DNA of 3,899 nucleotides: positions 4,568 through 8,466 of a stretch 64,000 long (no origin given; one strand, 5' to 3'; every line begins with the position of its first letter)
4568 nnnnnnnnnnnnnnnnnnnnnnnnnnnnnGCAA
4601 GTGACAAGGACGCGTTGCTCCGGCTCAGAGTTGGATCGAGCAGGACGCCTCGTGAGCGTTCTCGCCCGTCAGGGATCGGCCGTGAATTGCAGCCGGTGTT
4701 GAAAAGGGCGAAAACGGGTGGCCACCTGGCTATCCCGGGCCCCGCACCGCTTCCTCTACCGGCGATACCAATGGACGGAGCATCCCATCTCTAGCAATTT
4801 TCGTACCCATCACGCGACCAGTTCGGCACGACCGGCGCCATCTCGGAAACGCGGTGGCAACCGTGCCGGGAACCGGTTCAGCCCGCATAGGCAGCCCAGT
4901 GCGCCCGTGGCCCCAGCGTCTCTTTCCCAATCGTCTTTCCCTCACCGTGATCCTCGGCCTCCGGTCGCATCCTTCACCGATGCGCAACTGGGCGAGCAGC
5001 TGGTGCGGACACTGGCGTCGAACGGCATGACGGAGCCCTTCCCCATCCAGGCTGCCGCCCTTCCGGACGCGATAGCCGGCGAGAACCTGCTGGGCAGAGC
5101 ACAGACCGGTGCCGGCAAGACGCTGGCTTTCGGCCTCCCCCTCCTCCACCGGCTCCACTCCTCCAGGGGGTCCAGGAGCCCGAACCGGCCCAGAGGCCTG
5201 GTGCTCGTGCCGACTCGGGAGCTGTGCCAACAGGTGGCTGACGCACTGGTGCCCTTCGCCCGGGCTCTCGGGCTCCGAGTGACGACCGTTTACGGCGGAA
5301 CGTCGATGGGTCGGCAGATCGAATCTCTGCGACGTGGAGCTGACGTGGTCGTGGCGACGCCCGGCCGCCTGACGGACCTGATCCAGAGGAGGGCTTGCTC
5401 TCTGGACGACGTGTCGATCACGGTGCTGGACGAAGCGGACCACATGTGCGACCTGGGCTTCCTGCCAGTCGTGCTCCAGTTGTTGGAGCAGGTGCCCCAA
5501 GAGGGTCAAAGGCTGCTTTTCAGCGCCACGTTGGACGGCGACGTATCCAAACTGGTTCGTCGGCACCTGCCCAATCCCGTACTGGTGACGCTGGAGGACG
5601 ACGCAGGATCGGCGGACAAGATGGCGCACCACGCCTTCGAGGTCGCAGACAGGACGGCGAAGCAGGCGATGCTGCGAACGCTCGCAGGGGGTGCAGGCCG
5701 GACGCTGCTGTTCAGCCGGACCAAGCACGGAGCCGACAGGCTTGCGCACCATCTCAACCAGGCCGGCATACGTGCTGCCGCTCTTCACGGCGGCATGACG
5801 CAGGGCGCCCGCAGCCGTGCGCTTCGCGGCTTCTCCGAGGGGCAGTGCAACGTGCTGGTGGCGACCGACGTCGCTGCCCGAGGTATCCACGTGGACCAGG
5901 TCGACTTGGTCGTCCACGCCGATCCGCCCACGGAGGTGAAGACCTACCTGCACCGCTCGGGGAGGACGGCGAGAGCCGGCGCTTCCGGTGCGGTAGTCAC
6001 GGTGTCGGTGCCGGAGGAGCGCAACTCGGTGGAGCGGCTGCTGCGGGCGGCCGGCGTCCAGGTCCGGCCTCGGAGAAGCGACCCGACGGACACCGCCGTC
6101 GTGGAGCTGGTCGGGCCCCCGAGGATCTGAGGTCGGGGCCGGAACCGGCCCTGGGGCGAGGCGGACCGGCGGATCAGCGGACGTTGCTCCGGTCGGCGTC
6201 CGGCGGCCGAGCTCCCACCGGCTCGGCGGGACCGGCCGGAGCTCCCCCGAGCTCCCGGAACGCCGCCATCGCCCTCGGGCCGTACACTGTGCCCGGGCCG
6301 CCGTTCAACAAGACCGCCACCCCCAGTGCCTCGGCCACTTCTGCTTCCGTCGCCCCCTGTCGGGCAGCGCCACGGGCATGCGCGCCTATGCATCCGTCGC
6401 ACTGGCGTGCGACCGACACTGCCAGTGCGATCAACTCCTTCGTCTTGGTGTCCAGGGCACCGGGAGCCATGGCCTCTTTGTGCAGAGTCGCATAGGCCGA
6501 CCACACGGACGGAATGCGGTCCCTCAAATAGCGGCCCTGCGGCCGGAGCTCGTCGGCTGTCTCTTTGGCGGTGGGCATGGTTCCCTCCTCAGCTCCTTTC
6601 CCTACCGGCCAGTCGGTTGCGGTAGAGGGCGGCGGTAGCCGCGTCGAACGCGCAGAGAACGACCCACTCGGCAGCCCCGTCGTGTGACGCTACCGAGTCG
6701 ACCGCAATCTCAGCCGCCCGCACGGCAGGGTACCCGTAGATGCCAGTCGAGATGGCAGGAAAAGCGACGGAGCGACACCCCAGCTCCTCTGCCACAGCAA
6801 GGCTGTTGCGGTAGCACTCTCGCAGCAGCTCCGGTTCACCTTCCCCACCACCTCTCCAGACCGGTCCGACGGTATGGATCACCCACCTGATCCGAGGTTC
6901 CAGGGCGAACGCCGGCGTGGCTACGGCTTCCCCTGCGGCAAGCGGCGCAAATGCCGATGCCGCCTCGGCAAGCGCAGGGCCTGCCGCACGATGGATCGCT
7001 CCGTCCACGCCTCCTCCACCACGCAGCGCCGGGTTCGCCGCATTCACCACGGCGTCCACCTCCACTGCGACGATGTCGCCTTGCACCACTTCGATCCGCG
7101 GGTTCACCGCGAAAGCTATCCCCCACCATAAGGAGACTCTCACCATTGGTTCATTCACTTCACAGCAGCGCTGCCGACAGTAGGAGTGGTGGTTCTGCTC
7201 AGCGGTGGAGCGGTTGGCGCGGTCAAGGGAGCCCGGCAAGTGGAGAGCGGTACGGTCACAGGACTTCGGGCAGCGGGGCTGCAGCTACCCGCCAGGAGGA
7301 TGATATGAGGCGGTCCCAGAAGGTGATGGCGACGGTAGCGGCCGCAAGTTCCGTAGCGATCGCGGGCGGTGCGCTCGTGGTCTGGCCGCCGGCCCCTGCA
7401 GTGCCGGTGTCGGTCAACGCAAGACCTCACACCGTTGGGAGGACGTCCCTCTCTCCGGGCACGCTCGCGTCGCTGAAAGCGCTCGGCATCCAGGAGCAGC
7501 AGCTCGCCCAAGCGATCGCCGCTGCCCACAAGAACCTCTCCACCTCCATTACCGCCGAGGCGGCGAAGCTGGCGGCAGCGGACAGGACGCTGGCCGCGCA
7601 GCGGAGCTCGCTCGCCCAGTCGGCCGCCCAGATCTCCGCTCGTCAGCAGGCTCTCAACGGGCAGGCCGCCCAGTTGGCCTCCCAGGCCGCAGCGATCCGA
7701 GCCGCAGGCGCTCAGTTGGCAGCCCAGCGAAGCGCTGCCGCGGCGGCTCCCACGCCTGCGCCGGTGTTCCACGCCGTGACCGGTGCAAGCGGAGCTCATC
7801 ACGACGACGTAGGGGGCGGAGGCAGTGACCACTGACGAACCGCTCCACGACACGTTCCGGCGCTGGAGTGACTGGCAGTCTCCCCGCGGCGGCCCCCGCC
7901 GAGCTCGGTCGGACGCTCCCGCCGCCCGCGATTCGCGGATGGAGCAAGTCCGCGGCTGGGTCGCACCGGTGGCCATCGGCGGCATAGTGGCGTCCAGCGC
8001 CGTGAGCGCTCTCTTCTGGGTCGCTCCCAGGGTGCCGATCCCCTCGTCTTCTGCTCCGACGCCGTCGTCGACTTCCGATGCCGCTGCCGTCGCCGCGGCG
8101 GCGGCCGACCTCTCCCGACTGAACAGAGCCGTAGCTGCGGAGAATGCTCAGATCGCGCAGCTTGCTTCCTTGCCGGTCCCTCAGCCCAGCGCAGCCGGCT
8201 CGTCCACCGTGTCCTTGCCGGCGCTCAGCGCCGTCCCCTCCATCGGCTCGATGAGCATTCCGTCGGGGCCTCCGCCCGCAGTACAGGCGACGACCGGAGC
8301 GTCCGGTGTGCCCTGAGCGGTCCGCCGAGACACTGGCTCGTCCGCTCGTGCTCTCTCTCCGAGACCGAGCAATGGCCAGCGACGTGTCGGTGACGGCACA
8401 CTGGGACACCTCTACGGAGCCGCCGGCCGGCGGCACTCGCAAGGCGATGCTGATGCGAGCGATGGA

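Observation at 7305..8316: Two tandem small membrane-anchored proteins both end in a T-G-A-S-G tail directly upstream of apbE: candidate domain-less flavinylation substrates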

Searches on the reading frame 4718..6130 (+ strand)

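Call 3: search_protein_families(library=pfam, proteins=[window:4718-6130:+], max_evalue=0.1)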
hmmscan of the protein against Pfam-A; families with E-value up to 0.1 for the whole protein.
window:4718-6130:+ (470 aa): 5 families
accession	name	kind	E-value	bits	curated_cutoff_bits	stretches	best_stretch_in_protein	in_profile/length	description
PF00270.35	DEAD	-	1.6e-44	152.1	26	1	109-276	2-164/167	DEAD/DEAH box helicase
PF00271.37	Helicase_C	-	2.9e-29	102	23.5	1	324-421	13-110/110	Helicase conserved C-terminal domain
PF04851.21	ResIII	-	4.7e-05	23.8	22.5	1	127-272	29-162/164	Type III restriction enzyme, res subunit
PF13401.12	AAA_22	-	0.033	15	27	0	129-250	13-98/130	AAA domain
PF25217.1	CreS_N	-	0.051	14.6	27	0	150-205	6-61/80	Crescentin, N-terminal segment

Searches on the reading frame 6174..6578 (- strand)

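Call 3: search_protein_families(library=pfam, proteins=[window:6174-6578:-], max_evalue=0.1)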
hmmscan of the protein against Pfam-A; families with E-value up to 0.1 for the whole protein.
window:6174-6578:- (134 aa): 2 families
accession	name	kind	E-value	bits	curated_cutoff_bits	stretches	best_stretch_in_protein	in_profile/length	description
PF02627.25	CMD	-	3.5e-21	75.4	23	1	27-99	5-77/84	Carboxymuconolactone decarboxylase family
PF23931.1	Terminase_6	-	0.024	15.6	27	1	47-120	17-72/96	Terminase small subunit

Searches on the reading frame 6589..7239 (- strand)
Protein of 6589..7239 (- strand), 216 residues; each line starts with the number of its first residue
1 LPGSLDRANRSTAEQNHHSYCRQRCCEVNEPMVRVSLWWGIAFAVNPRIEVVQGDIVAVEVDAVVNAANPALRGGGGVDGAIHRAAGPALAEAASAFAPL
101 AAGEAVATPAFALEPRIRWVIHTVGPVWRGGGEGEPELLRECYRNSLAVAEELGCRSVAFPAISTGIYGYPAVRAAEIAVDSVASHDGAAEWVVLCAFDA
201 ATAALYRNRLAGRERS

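Call 3: search_protein_families(library=pfam, proteins=[window:6589-7239:-], max_evalue=0.1)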
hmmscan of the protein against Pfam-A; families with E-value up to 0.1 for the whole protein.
window:6589-7239:- (216 aa): 1 family
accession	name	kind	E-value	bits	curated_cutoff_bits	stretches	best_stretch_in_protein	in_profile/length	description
PF01661.27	Macro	-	3.5e-42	143.5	22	1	65-179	1-118/118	Macro domain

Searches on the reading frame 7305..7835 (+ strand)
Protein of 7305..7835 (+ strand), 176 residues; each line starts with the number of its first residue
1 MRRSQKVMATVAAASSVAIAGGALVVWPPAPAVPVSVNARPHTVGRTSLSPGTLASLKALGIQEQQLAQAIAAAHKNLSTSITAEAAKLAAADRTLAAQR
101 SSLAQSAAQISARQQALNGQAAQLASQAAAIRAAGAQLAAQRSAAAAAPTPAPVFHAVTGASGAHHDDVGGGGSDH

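Call 3: search_protein_families(library=pfam, proteins=[window:7305-7835:+], max_evalue=0.1)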
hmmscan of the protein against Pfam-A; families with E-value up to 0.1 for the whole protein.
window:7305-7835:+ (176 aa): 3 families
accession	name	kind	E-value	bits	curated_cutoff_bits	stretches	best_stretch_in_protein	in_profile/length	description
PF00435.27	Spectrin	-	0.067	14.1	29.9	0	56-130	35-98/105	Spectrin repeat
PF06810.17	Phage_scaffold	-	0.077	13.4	35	1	57-143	6-95/170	Phage capsid assembly scaffolding protein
PF01601.21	CoV_S2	-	0.09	11.8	40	0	55-134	192-264/521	Coronavirus spike glycoprotein S2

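Call 7: find_homologous_proteins(query=window:7305-7832:+, max_evalue=0.01)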
Query window:7305-7832:+ (176 aa): 3 proteins with E <= 0.01 among 8000 candidates.
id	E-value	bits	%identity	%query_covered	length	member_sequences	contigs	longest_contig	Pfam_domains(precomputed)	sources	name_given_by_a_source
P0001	2.9e-93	328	100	100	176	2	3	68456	-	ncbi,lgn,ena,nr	ncbi:MAG: hypothetical protein M0Z87_11370 [Actinomycetota bacterium]|nr:hypothetical protein [Actin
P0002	3.0e-71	257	81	94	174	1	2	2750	-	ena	-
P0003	1.2e-68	248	80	94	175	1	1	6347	-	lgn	-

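Call 44: search_protein_families(library=pfam, alignment_id=A5, max_evalue=0.01)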
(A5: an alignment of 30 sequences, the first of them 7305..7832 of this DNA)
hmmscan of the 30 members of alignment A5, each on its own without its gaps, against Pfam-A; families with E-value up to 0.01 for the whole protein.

A. member 1, window:7305-7832:+ (176 aa): 0 families

B. families by the number of members that match (of 30 scanned): 7 families
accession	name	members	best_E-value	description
PF21007.2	FBF1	1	0.00028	Fas-binding factor 1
PF17675.6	APG6_N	1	0.00058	Apg6 coiled-coil region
PF22638.1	FlgK_D1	1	0.00072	Flagellar hook-associated protein FlgK helical domain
PF16740.10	SKA2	1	0.00091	Spindle and kinetochore-associated protein 2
PF22456.1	PqqF-like_C_4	1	0.0032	PQQ synthase PqqF-like, C-terminal lobe domain 4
PF25471.1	TM_PetC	1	0.0046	Iron-sulfur subunit PetC transmembrane anchor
PF05929.16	Phage_GPO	1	0.0076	Phage capsid scaffolding protein (GPO) serine peptidase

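Call 45: predict_structure(alignment_id=A1)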
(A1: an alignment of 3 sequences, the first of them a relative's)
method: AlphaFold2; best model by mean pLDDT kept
length: 176 residues; sequences in the alignment: 3
mean_pLDDT: 73.1   pTM: 0.40
mean pLDDT of the five models: 73.1, 71.4, 69.7, 69.4, 69.0
residues with pLDDT >= 90: 87; 70-90: 12; 50-70: 16; < 50: 61
segments of 3 or more residues with pLDDT < 50: 1-46, 159-164, 170-176
pLDDT, mean of each block of 10 residues (from residue 1): 39 36 39 44 56 89 96 97 98 98 98 98 98 95 76 55 47 44
secondary structure, 60 per line:
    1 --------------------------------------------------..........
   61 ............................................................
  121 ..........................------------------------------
elements in order: H51-146

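Call 60: search_protein_families(library=ncbifam, proteins=[window:7305-7832:+], max_evalue=0.01)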
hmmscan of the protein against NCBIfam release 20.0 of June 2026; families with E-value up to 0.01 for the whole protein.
window:7305-7832:+ (176 aa): 1 family
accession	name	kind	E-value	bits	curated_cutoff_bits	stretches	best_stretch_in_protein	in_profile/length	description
NF033885.1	conj_TraP_IncI1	equivalog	0.0016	18.3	135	1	16-153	22-155/217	conjugal transfer protein TraP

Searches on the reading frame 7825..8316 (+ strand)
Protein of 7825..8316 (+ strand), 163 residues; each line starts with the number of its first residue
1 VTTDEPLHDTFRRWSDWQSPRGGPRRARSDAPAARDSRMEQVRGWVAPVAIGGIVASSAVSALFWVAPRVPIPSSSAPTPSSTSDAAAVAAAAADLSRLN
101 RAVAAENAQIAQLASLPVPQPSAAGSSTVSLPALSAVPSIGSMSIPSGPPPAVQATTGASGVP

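Call 3: search_protein_families(library=pfam, proteins=[window:7825-8316:+], max_evalue=0.1)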
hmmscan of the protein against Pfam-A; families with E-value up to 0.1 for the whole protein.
window:7825-8316:+ (163 aa): 0 families

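Call 8: find_homologous_proteins(query=window:7825-8313:+, max_evalue=0.01)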
Query window:7825-8313:+ (163 aa): 3 proteins with E <= 0.01 among 6138 candidates.
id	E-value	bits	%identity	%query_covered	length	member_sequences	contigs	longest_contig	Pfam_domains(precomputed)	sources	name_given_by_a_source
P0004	4.3e-91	321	100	100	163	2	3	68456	-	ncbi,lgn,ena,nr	ncbi:MAG: hypothetical protein M0Z87_11375 [Actinomycetota bacterium]|nr:hypothetical protein [Actin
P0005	8.0e-41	158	71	77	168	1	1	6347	-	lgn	-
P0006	2.7e-40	156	73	75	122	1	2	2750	-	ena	-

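Call 46: predict_structure(alignment_id=A2)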
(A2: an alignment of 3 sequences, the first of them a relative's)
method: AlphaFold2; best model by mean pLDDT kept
length: 163 residues; sequences in the alignment: 3
mean_pLDDT: 56.5   pTM: 0.25
mean pLDDT of the five models: 56.5, 50.8, 47.7, 45.5, 44.4
residues with pLDDT >= 90: 18; 70-90: 17; 50-70: 48; < 50: 80
segments of 3 or more residues with pLDDT < 50: 1-5, 21-34, 44-78, 128-132, 136-139, 158-163
pLDDT, mean of each block of 10 residues (from residue 1): 48 55 41 49 45 46 42 43 73 92 91 79 50 50 53 49 41
secondary structure, 60 per line:
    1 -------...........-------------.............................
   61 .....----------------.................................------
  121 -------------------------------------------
elements in order: H8-18 H32-65 H82-114

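Call 60: search_protein_families(library=ncbifam, proteins=[window:7825-8313:+], max_evalue=0.01)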
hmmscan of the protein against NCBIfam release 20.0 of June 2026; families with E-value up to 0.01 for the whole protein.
window:7825-8313:+ (163 aa): 1 family
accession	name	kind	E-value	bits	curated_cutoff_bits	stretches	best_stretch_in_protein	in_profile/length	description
NF033761.1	gliding_GltJ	equivalog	0.0099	15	450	0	23-155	351-482/671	adventurous gliding motility protein GltJ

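Call 78: find_encoding_contigs(protein=P0005, flank=6000, max_places=1)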
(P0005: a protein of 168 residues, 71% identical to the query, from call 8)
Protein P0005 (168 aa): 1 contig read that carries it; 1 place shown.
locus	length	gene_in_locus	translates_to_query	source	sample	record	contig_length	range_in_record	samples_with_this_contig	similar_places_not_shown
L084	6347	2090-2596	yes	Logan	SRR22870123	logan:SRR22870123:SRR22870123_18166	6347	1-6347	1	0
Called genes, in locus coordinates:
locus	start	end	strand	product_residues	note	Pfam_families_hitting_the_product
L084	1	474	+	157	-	?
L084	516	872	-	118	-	PF02627:CMD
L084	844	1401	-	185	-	PF01661:Macro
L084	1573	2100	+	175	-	-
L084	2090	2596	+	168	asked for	-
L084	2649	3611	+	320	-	PF02424:ApbE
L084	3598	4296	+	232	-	-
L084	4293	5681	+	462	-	PF01512:Complex1_51K, PF10589:NADH_4Fe-4S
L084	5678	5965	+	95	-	PF13459:Fer4_15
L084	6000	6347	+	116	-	?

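Call 81: search_protein_representatives(alignment_id=A2)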
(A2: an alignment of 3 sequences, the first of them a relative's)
Query: 3 sequences, 157 profile positions. Proteins with E-value up to 0.001 (for the whole library): 17; up to 1e-10: 4; up to 1e-30: 2. The best 17 are listed.
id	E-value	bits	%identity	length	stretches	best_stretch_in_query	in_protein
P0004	5.9e-79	279.9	-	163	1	1-157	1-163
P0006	2.4e-64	232.5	-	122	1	36-157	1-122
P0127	1.9e-12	63.9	-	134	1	27-155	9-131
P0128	1.2e-11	61.2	-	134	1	25-157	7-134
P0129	1.2e-09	54.7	-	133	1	31-155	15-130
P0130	1.5e-09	54.4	-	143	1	32-157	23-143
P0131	2.0e-09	54.1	-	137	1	26-157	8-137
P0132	3.9e-08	49.8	-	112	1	53-157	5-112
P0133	2.1e-07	47.5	-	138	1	24-155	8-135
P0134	2.3e-07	47.3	-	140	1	31-155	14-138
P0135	9.5e-07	45.3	-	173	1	16-156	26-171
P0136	1.8e-06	44.4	-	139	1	25-157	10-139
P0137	7.7e-05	39.1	-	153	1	17-157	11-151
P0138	1.6e-04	38.1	-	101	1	49-156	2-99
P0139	3.4e-04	37.0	-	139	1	19-157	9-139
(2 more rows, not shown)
